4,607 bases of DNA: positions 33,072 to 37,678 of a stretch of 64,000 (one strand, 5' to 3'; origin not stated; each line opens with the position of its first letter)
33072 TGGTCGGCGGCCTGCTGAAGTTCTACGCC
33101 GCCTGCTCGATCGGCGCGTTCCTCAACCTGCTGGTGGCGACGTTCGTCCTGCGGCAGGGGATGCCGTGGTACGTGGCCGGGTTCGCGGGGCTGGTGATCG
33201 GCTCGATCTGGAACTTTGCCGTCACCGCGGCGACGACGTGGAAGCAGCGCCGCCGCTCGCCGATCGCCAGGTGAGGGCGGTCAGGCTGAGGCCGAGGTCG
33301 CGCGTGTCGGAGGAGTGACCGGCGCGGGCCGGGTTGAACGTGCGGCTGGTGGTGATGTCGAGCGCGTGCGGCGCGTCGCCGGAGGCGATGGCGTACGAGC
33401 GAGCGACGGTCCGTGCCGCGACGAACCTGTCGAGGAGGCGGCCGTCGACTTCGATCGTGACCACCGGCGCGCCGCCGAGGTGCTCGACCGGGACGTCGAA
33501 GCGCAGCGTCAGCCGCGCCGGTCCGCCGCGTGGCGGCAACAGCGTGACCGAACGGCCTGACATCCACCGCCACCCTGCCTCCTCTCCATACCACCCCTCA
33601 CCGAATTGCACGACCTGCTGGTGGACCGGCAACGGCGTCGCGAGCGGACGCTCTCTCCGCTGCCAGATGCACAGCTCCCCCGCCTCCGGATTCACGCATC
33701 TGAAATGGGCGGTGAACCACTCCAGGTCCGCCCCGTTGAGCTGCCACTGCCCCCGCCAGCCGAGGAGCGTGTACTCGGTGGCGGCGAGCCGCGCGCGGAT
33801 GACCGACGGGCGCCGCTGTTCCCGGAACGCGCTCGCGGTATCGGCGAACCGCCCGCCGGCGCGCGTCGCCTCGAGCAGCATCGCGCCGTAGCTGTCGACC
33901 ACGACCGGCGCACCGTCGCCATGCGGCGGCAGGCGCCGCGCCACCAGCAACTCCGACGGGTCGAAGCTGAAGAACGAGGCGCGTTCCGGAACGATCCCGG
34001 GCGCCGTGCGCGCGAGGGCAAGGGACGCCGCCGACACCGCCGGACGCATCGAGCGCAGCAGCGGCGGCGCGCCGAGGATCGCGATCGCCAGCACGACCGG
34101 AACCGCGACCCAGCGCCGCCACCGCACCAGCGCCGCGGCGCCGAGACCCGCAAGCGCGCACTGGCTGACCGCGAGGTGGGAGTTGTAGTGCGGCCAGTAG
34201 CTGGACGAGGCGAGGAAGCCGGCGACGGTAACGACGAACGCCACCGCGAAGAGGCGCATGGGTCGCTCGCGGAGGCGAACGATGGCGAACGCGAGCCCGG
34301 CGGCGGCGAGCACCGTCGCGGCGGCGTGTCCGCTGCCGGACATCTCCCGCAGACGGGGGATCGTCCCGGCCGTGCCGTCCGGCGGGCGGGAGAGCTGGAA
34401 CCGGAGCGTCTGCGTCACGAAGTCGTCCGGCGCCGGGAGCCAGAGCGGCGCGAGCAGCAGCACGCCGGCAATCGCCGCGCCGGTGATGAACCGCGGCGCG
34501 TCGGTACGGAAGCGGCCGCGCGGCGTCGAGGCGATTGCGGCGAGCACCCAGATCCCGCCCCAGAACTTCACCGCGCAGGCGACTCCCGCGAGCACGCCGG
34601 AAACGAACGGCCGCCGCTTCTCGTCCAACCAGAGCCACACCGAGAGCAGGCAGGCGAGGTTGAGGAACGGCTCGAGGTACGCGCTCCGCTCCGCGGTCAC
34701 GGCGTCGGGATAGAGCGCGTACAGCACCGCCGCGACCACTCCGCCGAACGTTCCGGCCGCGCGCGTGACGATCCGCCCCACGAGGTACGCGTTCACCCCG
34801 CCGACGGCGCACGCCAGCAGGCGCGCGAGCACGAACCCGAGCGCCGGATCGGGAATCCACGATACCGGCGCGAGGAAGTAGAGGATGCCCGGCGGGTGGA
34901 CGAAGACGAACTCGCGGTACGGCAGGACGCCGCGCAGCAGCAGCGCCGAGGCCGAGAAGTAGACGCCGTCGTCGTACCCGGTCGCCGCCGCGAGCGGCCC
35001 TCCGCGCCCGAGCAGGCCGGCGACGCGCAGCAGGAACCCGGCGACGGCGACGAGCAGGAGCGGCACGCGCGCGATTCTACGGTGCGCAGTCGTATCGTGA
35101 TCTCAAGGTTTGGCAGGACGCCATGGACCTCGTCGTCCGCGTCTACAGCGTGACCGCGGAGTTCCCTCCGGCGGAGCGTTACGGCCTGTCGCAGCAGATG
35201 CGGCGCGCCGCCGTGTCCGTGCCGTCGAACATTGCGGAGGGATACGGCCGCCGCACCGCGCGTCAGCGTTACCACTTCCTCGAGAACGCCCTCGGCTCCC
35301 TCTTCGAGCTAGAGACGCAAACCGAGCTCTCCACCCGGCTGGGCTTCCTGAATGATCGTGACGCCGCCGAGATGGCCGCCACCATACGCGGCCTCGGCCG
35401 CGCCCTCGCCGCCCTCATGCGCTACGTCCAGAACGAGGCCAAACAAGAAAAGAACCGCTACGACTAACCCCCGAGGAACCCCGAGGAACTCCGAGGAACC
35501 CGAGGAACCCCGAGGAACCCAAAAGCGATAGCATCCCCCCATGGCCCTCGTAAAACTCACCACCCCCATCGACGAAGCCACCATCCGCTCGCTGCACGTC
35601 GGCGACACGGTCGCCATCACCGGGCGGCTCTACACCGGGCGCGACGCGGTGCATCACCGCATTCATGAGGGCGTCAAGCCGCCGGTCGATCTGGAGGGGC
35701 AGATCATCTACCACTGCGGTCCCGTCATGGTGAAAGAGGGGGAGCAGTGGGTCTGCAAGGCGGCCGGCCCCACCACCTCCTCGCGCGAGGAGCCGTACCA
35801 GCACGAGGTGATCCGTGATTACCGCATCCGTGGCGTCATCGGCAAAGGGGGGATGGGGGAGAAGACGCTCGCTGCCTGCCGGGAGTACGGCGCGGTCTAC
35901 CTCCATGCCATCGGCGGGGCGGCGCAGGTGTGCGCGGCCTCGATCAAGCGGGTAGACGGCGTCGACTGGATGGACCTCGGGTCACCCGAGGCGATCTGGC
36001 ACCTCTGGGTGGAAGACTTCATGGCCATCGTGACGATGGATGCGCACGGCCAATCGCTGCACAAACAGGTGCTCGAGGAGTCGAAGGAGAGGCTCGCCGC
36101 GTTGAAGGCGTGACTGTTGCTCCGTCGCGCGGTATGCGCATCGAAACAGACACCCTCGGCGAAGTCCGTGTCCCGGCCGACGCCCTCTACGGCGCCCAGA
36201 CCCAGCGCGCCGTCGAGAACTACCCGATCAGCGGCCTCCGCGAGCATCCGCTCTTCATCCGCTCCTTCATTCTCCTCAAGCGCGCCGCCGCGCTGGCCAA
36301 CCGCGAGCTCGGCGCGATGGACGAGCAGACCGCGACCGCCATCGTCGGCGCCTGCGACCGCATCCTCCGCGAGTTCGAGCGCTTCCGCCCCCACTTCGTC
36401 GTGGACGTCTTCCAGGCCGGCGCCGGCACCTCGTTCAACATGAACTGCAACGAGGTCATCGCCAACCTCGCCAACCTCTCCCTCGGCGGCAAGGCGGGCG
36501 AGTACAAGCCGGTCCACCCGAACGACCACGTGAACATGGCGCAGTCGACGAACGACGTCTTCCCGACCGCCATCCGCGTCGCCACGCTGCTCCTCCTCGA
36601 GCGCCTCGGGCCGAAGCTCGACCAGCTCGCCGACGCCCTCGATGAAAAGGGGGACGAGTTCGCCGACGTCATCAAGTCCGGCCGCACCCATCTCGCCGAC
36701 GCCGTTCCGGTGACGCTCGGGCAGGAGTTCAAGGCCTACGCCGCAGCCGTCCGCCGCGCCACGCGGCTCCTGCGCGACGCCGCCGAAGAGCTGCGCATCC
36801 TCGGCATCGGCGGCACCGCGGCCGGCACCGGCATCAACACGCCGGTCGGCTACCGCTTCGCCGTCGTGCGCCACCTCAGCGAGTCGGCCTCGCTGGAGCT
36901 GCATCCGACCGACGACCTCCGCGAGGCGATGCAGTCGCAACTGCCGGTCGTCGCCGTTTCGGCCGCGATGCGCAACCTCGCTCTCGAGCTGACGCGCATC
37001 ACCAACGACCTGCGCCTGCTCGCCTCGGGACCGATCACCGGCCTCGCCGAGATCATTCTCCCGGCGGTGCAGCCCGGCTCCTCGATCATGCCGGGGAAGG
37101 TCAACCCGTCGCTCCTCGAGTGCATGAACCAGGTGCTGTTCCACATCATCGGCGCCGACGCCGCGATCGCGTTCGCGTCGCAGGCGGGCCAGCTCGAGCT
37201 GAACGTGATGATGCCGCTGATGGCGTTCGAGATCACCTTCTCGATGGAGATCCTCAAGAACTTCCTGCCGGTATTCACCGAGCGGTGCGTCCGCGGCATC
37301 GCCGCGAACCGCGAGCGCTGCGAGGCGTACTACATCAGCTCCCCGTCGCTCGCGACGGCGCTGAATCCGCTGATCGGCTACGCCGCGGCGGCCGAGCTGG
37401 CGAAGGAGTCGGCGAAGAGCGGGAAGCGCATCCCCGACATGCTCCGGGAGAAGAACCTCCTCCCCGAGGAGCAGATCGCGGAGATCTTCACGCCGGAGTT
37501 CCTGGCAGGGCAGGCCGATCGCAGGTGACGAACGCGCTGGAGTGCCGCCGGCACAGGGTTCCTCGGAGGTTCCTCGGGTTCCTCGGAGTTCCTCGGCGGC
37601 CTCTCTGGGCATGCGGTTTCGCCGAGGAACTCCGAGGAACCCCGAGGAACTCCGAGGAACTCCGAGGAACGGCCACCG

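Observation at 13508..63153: Recurring class of intergenic hairpins whose arms are short tandem repeats, with a different unit at every locus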

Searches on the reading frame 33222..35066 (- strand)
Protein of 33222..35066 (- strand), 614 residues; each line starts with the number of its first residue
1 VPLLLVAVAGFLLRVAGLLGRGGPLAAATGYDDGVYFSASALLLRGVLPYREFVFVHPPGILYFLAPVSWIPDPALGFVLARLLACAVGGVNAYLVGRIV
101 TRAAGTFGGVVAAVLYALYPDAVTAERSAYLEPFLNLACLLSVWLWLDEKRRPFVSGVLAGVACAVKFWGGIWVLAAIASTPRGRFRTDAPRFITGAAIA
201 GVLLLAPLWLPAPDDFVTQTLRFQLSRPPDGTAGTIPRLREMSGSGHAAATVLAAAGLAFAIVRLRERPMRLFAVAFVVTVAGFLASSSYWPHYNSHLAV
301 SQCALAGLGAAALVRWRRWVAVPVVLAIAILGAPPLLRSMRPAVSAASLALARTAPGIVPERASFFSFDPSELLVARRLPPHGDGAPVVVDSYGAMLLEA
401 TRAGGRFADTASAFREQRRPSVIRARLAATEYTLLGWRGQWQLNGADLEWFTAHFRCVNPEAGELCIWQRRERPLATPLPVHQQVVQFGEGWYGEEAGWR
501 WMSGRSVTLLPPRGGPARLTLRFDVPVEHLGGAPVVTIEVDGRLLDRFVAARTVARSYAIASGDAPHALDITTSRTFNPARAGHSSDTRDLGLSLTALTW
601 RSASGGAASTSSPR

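Call 24: search_protein_families(library=pfam, proteins=[window:33222-35066:-])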
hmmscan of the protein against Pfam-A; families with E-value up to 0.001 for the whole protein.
window:33222-35066:- (614 aa): 2 families
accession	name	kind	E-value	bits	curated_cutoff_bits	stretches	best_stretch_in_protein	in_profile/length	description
PF09594.16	GT87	-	3.3e-11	43.8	25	1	55-287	1-236/237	Glycosyltransferase family 87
PF13231.12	PMT_2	-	1.3e-05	25.9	26.1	1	57-204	2-154/160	Dolichyl-phosphate-mannose-protein mannosyltransferase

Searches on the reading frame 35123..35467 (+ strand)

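Call 19: search_protein_families(library=pfam, proteins=[window:35123-35467:+])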
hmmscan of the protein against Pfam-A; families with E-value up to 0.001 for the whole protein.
window:35123-35467:+ (114 aa): 1 family
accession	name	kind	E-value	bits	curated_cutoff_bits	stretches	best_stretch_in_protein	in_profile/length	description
PF05635.17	23S_rRNA_IVP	-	4.5e-30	104.4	33.8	1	1-95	10-104/106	23S rRNA-intervening sequence protein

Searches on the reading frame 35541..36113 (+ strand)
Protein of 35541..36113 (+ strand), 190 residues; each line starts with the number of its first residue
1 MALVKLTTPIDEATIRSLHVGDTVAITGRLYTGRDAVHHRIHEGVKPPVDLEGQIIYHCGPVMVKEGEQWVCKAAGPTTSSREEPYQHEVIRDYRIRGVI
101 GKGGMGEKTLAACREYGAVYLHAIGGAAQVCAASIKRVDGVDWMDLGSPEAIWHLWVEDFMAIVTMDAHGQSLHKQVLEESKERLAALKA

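Call 19: search_protein_families(library=pfam, proteins=[window:35541-36113:+])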
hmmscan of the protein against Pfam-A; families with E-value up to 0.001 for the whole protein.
window:35541-36113:+ (190 aa): 1 family
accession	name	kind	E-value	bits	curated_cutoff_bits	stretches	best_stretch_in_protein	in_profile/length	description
PF05683.17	Fumerase_C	-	5.3e-57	192.9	22.2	1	4-176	29-204/205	Fumarase C-terminus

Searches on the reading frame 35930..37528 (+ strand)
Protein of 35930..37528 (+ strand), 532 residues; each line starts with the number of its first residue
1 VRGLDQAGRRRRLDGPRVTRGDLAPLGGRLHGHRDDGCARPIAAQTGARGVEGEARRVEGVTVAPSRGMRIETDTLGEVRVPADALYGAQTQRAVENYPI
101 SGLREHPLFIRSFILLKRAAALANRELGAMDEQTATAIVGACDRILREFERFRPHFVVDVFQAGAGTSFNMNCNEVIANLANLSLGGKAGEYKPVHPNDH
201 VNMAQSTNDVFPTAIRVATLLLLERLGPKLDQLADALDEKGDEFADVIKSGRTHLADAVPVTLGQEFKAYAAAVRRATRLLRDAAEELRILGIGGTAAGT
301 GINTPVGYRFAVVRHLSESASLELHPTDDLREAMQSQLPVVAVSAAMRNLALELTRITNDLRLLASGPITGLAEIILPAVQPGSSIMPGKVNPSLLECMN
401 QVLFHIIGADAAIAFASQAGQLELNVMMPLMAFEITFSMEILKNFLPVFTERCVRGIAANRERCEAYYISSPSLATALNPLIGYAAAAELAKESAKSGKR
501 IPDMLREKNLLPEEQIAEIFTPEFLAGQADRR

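Call 19: search_protein_families(library=pfam, proteins=[window:35930-37528:+])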
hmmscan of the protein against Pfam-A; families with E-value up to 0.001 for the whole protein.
window:35930-37528:+ (532 aa): 2 families
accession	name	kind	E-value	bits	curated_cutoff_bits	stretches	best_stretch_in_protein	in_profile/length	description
PF00206.25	Lyase_1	-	2e-89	300.5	27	1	77-408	1-312/312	Lyase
PF10415.14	FumaraseC_C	-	6.8e-16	58.9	32.5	1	474-525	1-52/54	Fumarase C C-terminus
